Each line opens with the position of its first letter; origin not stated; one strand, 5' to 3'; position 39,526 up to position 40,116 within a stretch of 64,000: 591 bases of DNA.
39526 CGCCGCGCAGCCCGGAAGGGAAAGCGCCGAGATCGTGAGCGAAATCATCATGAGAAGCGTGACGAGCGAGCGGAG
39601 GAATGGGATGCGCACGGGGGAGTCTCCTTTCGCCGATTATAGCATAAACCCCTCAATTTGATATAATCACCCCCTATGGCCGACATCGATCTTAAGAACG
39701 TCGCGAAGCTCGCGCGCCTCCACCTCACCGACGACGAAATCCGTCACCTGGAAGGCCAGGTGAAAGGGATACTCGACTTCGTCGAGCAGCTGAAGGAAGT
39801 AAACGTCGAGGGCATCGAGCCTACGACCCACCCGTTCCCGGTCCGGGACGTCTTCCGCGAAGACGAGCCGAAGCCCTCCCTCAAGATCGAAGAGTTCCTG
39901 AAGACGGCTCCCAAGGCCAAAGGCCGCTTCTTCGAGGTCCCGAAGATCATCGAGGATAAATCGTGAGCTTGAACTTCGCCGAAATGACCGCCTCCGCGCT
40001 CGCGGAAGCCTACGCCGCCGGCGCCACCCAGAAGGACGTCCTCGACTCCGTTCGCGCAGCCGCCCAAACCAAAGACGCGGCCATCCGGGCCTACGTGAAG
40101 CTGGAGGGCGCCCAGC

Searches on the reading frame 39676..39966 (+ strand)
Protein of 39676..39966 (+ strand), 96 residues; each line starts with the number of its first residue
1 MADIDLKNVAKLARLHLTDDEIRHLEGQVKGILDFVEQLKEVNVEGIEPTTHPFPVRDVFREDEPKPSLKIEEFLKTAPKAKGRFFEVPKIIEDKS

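Call 9: search_protein_families(library=pfam, proteins=[window:39676-39966:+])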
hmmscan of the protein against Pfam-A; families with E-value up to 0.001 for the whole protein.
window:39676-39966:+ (96 aa): 1 family
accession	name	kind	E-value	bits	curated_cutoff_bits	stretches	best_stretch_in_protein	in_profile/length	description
PF02686.20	GatC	-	4.7e-22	78.4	23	1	17-88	1-66/66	Glu-tRNAGln amidotransferase C subunit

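Call 29: find_homologous_proteins(query=window:39676-39966:+, max_evalue=1e-10)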
Query window:39676-39966:+ (96 aa): 126 proteins with E <= 1e-10 among 137 candidates; the best 120 are listed.
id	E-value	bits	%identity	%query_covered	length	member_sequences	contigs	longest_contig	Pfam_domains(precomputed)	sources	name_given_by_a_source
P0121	2.3e-55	203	100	100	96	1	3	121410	PF02686.21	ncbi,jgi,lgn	-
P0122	5.9e-49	182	88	100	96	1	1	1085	PF02686.21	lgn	-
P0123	2.2e-38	148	70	100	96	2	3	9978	PF02686.21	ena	-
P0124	1.1e-37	146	71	100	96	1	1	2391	PF02686.21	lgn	-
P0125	3.5e-37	144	67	99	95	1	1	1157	PF02686.21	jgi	jgi:aspartyl-tRNA(Asn)/glutamyl-tRNA(Gln) amidotransferase subunit C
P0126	4.6e-37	144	68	99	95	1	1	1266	PF02686.21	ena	-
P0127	6.1e-37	144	72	98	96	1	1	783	PF02686.21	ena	-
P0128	1.2e-36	143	68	99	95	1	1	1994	PF02686.21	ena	-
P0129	1.3e-36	143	69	100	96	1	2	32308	PF02686.21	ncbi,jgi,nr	ncbi:MAG TPA: Asp-tRNA(Asn)/Glu-tRNA(Gln) amidotransferase subunit GatC [Candidatus Eisenbacteria ba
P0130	1.3e-36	143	69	100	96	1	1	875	PF02686.21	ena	-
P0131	1.3e-36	143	69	100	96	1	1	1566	PF02686.21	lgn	-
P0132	7.9e-36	140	69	100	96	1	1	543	PF02686.21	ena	-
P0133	1.3e-35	139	68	100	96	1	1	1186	PF02686.21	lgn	-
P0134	1.5e-35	139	66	100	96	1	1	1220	PF02686.21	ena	-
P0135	2.0e-35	139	67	100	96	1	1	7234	PF02686.21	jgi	jgi:aspartyl-tRNA(Asn)/glutamyl-tRNA(Gln) amidotransferase subunit C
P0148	1.0e-33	133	63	100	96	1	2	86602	PF02686.21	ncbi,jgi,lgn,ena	-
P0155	2.6e-33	132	66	100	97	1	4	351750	PF02686.21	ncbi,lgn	-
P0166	1.0e-32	130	66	100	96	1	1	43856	PF02686.21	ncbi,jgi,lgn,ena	-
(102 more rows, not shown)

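Call 30: find_encoding_contigs(protein=P0122, flank=600, max_places=2)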
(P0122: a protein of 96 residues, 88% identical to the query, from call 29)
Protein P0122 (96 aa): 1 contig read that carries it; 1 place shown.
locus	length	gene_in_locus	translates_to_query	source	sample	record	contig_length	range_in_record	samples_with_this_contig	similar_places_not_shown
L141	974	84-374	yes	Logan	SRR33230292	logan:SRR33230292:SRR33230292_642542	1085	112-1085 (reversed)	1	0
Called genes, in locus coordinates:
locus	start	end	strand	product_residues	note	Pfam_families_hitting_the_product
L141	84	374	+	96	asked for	PF02686:GatC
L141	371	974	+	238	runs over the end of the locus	?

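Call 31: find_encoding_contigs(protein=P0123, flank=600, max_places=2)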
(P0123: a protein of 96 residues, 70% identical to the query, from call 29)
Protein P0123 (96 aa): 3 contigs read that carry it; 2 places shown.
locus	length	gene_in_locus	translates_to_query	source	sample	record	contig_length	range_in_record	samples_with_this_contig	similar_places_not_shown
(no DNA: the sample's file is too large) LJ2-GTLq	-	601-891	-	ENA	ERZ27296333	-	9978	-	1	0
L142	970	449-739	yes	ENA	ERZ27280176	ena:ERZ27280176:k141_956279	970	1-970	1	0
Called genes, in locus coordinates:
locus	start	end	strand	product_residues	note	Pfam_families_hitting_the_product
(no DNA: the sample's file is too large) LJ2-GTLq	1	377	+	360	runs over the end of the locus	PF01612:DNA_pol_A_exo1, PF00570:HRDC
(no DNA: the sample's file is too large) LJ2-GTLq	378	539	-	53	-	-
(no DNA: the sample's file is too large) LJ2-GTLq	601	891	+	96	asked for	PF02686:GatC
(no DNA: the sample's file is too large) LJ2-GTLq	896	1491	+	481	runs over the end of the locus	PF01425:Amidase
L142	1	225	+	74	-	?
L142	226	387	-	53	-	-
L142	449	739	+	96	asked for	PF02686:GatC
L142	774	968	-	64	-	?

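Call 32: find_encoding_contigs(protein=P0129, flank=600, max_places=2)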
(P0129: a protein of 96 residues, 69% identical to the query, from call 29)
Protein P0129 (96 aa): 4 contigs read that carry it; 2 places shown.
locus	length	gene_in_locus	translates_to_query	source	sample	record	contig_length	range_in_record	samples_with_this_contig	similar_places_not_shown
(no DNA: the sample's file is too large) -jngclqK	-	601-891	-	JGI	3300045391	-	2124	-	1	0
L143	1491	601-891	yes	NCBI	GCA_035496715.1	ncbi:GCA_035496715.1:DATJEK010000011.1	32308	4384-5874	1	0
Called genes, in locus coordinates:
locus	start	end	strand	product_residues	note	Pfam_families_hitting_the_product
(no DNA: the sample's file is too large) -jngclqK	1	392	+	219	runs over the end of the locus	PF00570:HRDC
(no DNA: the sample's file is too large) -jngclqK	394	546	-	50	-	-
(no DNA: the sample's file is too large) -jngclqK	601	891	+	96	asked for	PF02686:GatC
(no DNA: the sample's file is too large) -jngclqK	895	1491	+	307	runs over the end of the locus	?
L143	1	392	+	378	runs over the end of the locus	PF01612:DNA_pol_A_exo1, PF00570:HRDC (weak)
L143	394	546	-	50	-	-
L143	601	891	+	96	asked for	PF02686:GatC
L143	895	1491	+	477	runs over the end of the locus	PF01425:Amidase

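Call 33: find_encoding_contigs(protein=P0148, flank=600, max_places=1)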
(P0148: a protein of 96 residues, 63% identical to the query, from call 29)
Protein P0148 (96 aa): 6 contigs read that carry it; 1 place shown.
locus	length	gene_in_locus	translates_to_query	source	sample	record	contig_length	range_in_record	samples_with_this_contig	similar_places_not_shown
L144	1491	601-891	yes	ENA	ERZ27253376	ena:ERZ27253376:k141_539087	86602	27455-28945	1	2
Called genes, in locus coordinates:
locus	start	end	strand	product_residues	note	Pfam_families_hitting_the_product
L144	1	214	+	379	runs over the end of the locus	PF01612:DNA_pol_A_exo1, PF00570:HRDC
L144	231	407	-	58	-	-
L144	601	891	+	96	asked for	PF02686:GatC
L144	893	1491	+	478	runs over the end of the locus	PF01425:Amidase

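Call 34: find_encoding_contigs(protein=P0155, flank=600, max_places=1)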
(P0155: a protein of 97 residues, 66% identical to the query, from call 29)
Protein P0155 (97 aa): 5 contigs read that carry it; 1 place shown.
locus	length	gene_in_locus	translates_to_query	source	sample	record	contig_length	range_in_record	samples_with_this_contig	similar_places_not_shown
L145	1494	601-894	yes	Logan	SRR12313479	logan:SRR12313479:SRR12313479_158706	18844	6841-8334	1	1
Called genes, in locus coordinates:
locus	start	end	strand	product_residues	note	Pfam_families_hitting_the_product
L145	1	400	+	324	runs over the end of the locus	PF01612:DNA_pol_A_exo1, PF00570:HRDC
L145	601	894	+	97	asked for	PF02686:GatC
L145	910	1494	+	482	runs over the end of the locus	PF01425:Amidase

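Call 35: find_encoding_contigs(protein=P0166, flank=600, max_places=1)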
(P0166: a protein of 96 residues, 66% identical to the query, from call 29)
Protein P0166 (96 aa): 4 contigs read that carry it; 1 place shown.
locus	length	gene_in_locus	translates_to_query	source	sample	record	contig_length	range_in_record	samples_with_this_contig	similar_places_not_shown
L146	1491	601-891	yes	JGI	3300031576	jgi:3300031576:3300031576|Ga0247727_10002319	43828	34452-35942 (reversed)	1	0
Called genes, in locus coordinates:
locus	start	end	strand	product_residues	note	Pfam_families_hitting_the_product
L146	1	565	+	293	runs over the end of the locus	PF13469:Sulfotransfer_3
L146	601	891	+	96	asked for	PF02686:GatC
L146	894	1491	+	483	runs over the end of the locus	PF01425:Amidase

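Call 52: search_protein_families(library=ncbifam, proteins=[window:39676-39966:+], max_evalue=0.00001)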
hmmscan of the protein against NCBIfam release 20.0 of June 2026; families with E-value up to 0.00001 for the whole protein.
window:39676-39966:+ (96 aa): 2 families
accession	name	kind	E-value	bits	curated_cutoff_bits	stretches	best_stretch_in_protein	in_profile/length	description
TIGR00135.1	gatC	equivalog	5.3e-28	97.2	47.1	1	2-93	2-93/93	Asp-tRNA(Asn)/Glu-tRNA(Gln) amidotransferase subunit GatC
NF000684.0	PRK00034.3-4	equivalog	3.3e-11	43.4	97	1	6-89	10-92/97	Asp-tRNA(Asn) amidotransferase subunit GatC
